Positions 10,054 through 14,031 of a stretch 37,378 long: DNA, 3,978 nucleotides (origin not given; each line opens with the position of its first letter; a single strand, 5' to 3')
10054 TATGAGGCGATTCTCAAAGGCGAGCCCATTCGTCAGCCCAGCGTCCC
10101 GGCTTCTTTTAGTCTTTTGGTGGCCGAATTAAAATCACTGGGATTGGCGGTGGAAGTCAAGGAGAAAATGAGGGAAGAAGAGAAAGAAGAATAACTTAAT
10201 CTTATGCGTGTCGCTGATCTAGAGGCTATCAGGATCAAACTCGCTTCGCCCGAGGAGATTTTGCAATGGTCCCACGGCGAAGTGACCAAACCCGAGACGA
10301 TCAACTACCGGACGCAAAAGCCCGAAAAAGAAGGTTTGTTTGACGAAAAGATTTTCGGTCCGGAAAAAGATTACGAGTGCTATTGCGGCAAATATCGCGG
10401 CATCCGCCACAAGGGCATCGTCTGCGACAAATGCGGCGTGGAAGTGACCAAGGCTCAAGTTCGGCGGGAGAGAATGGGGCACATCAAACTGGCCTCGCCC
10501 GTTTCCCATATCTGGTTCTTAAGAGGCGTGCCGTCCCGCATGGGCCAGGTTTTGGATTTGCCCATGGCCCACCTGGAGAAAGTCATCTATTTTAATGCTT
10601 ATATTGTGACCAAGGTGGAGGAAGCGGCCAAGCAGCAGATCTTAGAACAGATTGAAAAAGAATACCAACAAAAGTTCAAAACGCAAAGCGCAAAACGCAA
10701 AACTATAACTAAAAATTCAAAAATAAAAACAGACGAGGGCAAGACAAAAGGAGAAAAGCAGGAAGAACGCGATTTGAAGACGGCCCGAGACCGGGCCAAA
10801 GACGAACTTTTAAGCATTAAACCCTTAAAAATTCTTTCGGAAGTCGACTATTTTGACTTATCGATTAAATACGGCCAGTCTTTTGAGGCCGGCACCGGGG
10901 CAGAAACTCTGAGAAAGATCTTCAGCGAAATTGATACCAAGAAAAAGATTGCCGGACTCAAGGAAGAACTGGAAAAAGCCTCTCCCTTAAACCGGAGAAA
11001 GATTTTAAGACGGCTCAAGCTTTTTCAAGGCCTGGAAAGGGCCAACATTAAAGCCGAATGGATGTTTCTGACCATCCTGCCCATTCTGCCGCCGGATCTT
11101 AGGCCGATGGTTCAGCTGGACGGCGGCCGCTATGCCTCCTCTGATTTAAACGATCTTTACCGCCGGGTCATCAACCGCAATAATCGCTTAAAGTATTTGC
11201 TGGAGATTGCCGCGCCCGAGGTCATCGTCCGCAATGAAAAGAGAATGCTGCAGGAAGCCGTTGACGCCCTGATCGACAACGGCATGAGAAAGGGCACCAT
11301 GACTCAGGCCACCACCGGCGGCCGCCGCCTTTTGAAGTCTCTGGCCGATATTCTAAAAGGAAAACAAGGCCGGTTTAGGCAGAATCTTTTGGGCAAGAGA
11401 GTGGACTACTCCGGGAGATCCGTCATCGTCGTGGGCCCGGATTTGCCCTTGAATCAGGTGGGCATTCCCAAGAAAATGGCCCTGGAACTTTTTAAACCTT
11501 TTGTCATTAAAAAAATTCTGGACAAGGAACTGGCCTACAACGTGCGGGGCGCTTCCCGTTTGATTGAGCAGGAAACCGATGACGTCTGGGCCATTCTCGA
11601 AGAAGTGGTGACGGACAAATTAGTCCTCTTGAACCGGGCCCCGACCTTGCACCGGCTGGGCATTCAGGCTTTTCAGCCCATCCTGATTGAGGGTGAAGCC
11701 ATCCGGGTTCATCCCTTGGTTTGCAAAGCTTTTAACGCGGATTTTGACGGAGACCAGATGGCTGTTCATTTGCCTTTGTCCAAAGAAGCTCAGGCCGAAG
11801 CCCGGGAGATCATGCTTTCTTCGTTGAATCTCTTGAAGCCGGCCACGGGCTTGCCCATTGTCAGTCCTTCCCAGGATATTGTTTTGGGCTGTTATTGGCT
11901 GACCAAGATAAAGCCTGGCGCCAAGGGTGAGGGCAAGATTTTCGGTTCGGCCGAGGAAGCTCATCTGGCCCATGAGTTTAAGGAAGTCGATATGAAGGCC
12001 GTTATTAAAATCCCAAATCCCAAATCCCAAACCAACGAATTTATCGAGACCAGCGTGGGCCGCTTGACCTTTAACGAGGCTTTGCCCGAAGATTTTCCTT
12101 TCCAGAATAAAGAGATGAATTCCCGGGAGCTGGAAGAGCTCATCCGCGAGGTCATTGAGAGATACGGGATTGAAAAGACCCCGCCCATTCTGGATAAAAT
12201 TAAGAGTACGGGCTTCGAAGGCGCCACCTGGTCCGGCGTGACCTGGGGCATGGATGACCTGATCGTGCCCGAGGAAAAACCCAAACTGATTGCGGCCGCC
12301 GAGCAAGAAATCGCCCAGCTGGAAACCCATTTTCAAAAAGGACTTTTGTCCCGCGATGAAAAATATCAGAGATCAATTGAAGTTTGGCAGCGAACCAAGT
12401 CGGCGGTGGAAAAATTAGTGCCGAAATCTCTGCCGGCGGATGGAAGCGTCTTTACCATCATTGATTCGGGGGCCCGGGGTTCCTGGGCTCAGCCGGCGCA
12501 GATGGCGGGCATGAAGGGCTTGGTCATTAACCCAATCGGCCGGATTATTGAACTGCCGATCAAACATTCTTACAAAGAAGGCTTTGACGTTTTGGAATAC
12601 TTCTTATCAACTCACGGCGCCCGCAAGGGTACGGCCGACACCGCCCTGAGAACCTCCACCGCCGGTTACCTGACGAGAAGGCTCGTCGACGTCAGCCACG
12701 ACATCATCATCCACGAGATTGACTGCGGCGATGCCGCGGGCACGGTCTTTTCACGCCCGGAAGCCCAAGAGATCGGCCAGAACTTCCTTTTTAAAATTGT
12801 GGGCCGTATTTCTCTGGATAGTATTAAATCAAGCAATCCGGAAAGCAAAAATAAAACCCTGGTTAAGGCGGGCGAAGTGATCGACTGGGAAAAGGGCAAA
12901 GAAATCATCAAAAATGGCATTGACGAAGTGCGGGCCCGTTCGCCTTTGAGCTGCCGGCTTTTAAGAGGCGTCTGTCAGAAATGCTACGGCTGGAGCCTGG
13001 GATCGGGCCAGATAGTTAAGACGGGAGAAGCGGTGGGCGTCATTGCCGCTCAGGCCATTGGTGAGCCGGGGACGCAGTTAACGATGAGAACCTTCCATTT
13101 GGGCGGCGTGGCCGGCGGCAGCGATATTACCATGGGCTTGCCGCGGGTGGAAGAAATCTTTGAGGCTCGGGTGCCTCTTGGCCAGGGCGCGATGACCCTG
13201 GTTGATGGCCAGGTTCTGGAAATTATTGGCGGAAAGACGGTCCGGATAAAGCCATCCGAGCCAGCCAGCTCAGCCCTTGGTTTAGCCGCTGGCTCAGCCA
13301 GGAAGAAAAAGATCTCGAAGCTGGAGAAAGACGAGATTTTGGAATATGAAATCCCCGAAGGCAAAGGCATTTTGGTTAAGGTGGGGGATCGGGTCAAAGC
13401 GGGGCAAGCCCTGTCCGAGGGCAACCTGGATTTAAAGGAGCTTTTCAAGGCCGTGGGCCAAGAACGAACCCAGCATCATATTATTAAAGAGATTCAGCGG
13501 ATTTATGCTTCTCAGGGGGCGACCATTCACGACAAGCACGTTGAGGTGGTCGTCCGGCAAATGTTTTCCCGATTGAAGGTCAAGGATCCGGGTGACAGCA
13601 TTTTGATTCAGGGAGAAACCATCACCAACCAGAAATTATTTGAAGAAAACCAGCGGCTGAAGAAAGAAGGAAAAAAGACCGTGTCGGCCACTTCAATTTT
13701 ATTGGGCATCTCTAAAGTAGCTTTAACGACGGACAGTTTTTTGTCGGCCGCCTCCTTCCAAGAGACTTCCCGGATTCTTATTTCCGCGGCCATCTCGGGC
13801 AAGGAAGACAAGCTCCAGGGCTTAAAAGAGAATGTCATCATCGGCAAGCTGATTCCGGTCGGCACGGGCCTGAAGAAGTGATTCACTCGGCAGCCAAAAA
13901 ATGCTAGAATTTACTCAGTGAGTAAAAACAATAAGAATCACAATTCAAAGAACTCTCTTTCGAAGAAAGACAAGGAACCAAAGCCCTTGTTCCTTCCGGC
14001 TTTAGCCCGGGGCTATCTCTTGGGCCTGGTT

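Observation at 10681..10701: Intergenic heptamer repeat embedded in frame in RNA polymerase beta' as TQSAKRK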

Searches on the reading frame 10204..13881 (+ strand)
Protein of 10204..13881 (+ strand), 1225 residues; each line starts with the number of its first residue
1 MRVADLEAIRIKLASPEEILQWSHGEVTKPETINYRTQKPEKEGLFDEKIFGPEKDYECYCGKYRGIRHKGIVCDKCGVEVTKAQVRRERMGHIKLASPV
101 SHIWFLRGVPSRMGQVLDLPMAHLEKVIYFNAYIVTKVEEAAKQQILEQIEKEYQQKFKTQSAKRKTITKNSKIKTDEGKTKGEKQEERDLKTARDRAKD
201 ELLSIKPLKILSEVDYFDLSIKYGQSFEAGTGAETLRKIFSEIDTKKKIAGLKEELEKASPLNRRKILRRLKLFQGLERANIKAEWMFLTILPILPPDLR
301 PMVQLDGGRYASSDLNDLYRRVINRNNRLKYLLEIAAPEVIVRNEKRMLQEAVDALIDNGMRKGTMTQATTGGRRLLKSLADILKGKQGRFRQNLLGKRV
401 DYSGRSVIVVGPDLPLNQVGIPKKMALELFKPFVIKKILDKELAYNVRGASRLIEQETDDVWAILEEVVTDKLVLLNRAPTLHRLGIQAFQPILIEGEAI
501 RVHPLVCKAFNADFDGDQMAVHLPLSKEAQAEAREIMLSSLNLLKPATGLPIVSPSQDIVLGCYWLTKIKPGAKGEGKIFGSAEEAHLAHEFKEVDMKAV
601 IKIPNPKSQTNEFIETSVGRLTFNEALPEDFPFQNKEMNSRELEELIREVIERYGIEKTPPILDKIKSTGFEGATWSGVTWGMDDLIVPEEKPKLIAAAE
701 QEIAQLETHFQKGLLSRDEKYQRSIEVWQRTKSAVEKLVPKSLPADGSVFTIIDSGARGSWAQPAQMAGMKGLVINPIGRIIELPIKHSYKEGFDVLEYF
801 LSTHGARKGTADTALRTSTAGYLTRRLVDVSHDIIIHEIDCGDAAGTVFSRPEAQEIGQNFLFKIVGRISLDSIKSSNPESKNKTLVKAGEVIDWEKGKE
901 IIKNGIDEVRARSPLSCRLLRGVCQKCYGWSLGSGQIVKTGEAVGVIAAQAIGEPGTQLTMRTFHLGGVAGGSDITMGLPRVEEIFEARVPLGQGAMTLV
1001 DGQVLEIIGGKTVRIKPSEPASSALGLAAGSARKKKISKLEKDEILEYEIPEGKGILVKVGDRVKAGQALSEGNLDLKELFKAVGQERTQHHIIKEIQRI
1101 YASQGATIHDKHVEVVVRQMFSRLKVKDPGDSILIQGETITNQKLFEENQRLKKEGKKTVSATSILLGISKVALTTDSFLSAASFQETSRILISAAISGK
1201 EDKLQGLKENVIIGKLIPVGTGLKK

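Call 12: search_protein_families(library=pfam, proteins=[window:10204-13881:+], max_evalue=0.00001)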
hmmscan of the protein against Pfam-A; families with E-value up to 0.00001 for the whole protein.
window:10204-13881:+ (1225 aa): 5 families
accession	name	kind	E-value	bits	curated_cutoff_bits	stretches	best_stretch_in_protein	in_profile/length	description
PF04997.17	RNA_pol_Rpb1_1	-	8.5e-79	265.6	39.7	1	6-395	4-312/312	RNA polymerase Rpb1, domain 1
PF04998.22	RNA_pol_Rpb1_5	-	8.4e-57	193.1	28.5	1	793-1133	1-258/267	RNA polymerase Rpb1, domain 5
PF00623.25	RNA_pol_Rpb1_2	-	2.8e-41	142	25.3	2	453-538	80-165/166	RNA polymerase Rpb1, domain 2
PF04983.23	RNA_pol_Rpb1_3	-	6.3e-22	78.6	28.9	1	542-686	1-162/162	RNA polymerase Rpb1, domain 3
PF05000.22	RNA_pol_Rpb1_4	-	1.3e-06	28.7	24.8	1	730-782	16-83/107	RNA polymerase Rpb1, domain 4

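Call 21: find_encoding_contigs(protein=window:10204-13881:+, flank=10000, max_places=4)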
Protein window:10204-13881:+ (1225 aa): no gene with exactly this product is on record in the collection.
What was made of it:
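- Tried and rejected: The exact RpoC is not on record (call 21).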

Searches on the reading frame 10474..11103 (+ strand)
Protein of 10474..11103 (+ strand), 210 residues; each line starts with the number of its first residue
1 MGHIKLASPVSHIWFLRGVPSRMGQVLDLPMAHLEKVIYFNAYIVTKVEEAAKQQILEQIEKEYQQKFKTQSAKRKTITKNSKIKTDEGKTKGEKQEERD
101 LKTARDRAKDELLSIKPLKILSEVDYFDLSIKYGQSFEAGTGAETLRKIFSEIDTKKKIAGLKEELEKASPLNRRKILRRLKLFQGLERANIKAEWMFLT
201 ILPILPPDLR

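Call 63: search_solved_structures(query=window:10474-11103:+, show_alignments=3, max_evalue=0.00001)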
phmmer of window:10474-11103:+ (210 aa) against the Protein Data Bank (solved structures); distinct sequences matched with E-value up to 0.00001: 76 (the best 60 are shown).
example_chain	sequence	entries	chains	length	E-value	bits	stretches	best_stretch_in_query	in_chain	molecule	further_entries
6wvj_D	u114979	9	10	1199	3.5e-31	111.9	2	118-210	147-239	DNA-directed RNA polymerase subunit beta'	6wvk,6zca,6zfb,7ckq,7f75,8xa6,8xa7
8t0l_J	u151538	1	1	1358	5.3e-31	111.2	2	115-210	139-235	DNA-directed RNA polymerase subunit beta'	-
6n4c_D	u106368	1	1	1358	5.4e-31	111.2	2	115-210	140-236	DNA-directed RNA polymerase subunit beta'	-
8t00_J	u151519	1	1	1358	5.4e-31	111.2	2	115-210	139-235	DNA-directed RNA polymerase subunit beta'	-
6vys_AE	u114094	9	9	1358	5.4e-31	111.2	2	115-210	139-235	DNA-directed RNA polymerase subunit | DNA-directed RNA polymerase subunit beta | DNA-directed RNA polymerase subunit beta'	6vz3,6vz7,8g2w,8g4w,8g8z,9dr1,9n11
9gur_4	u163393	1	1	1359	5.4e-31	111.2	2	115-210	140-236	DNA-directed RNA polymerase subunit beta'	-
9n07_J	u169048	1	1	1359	5.4e-31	111.2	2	115-210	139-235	DNA-directed RNA polymerase subunit beta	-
7mkn_D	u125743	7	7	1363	5.4e-31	111.2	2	115-210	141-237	DNA-directed RNA polymerase subunit beta'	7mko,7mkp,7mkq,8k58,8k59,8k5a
6awb_04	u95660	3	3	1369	5.5e-31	111.2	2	115-210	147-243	DNA-directed RNA polymerase subunit beta'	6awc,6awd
8g1s_J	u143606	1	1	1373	5.5e-31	111.2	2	115-210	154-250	DNA-directed RNA polymerase subunit beta'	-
8re4_D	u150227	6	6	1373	5.5e-31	111.2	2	115-210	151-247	DNA-directed RNA polymerase subunit beta'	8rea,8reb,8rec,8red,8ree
9q94_D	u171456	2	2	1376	5.5e-31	111.2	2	115-210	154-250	DNA-directed RNA polymerase subunit beta'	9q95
8aby_D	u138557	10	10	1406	5.8e-31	111.1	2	115-210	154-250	DNA-directed RNA polymerase subunit beta'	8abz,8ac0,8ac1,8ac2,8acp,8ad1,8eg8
10ma_J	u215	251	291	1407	5.8e-31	111.1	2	115-210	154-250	DNA-directed RNA polymerase subunit beta' | Escherichia coli RNA polymerase beta' subunit | DNA-DIRECTED RNA POLYMERASE BETA'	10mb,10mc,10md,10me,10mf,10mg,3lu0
8eg7_J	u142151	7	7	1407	5.8e-31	111.1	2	115-210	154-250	DNA-directed RNA polymerase subunit beta'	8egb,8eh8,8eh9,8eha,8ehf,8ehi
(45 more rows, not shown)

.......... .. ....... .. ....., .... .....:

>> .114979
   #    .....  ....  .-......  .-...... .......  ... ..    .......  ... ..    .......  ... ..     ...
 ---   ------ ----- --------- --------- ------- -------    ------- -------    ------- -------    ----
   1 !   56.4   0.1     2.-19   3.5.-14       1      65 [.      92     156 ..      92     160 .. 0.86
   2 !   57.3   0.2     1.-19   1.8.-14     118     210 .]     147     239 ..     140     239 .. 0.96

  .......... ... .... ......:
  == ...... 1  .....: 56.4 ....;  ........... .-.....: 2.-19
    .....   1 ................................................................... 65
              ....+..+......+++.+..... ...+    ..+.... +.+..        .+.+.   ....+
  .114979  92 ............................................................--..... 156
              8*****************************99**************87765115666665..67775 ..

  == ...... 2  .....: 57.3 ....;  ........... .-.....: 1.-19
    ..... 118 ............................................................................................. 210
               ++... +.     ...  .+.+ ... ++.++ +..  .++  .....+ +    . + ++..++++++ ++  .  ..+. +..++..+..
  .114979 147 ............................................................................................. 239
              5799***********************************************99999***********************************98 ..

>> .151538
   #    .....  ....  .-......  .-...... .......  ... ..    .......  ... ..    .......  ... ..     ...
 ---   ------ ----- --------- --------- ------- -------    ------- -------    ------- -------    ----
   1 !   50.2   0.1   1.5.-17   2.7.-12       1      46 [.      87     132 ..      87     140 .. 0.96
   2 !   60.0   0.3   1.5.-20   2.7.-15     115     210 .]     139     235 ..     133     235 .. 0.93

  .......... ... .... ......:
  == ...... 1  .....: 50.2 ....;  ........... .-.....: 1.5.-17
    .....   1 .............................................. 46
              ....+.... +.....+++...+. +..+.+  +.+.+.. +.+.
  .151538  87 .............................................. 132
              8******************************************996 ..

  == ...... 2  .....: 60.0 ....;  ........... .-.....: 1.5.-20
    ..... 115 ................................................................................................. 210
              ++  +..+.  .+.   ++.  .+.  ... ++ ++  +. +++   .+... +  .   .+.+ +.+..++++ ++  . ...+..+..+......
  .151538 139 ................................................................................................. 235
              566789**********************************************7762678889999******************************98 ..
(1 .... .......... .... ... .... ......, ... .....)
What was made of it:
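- On RPE-like in-frame dispersed repeat: Unaligned to E. coli and B. subtilis beta' (call 63).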
